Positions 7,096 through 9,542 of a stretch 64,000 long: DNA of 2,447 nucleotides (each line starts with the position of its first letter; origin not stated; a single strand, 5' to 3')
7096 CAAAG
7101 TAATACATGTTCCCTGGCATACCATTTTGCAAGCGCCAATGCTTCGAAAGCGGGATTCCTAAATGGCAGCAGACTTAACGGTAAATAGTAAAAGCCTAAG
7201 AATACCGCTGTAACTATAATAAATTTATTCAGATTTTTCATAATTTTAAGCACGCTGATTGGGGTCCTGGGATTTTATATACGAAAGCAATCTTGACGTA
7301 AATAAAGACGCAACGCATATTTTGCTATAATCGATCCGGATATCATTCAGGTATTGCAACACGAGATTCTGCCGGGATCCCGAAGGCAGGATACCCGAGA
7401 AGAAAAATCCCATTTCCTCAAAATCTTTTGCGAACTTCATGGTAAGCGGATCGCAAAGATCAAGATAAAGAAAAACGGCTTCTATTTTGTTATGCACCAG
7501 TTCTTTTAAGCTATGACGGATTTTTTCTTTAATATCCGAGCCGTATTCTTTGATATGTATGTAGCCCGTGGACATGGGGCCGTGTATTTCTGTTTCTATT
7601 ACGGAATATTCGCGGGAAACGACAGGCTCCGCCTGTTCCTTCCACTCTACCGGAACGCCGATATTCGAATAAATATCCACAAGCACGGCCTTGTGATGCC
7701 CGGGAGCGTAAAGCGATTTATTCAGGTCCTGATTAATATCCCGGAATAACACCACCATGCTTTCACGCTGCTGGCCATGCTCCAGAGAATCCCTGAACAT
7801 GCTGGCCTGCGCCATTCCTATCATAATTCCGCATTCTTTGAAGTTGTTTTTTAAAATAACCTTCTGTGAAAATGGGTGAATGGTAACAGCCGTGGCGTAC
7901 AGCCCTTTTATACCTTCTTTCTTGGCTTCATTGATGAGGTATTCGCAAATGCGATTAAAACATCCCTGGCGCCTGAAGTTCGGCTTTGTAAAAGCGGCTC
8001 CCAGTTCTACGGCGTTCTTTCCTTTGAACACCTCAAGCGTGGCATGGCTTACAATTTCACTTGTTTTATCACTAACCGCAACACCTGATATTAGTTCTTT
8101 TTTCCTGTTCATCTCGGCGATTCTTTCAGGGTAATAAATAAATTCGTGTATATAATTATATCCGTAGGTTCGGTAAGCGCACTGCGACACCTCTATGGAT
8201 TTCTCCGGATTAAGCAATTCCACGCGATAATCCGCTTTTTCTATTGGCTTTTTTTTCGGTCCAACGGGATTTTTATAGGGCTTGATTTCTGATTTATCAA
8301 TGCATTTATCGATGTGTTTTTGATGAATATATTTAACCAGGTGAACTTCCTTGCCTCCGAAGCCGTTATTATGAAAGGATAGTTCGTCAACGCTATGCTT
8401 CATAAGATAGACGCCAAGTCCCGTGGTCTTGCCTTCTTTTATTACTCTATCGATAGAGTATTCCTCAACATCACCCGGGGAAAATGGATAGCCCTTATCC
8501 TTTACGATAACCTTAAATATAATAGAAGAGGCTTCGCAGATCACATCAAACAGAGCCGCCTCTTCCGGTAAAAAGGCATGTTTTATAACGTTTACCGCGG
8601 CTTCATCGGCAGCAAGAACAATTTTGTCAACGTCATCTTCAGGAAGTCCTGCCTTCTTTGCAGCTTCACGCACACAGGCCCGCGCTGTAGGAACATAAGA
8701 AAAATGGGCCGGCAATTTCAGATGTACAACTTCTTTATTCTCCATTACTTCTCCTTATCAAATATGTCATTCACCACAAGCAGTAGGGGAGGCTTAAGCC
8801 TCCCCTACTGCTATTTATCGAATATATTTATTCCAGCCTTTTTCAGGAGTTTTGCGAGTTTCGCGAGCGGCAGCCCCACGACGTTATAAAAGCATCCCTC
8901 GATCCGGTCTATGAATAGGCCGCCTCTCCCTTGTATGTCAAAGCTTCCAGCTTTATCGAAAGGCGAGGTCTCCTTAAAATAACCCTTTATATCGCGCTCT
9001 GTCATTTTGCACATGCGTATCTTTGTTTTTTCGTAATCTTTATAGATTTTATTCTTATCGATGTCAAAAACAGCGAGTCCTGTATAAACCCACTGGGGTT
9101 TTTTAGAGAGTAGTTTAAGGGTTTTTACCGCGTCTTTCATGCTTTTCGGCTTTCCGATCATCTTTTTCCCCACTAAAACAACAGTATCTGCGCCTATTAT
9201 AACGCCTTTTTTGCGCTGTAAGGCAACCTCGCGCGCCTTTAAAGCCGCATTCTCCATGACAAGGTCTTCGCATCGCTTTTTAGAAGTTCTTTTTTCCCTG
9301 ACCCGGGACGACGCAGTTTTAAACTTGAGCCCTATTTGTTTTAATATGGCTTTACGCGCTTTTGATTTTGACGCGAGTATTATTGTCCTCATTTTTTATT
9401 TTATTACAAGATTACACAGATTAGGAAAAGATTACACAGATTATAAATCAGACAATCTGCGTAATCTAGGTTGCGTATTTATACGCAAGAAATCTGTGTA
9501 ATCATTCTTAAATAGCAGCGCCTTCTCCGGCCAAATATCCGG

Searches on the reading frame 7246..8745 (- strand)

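Call 10: search_protein_families(library=pfam, proteins=[window:7246-8745:-], max_evalue=0.01)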
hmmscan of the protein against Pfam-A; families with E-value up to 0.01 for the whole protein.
window:7246-8745:- (499 aa): 4 families
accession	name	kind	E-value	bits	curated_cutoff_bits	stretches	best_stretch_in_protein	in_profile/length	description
PF13581.12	HATPase_c_2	-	9.9e-20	71.3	27.4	1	12-138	2-127/127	Histidine kinase-like ATPase domain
PF00583.31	Acetyltransf_1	-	0.00077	20.2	20.7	1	212-286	27-100/116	Acetyltransferase (GNAT) family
PF13302.13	Acetyltransf_3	-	0.0027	18.8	25.4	1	211-303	47-138/138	Acetyltransferase (GNAT) domain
PF23209.2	IDM1_C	-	0.0034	17.9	33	1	222-282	35-94/140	Increased DNA methylation 1, C-terminal domain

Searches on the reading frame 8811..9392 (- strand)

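Call 10: search_protein_families(library=pfam, proteins=[window:8811-9392:-], max_evalue=0.01)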
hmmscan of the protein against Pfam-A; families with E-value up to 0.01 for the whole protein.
window:8811-9392:- (193 aa): 1 family
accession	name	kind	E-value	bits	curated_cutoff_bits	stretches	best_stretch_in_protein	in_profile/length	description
PF02545.19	Maf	-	6.1e-54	183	27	1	4-185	2-186/187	Maf-like protein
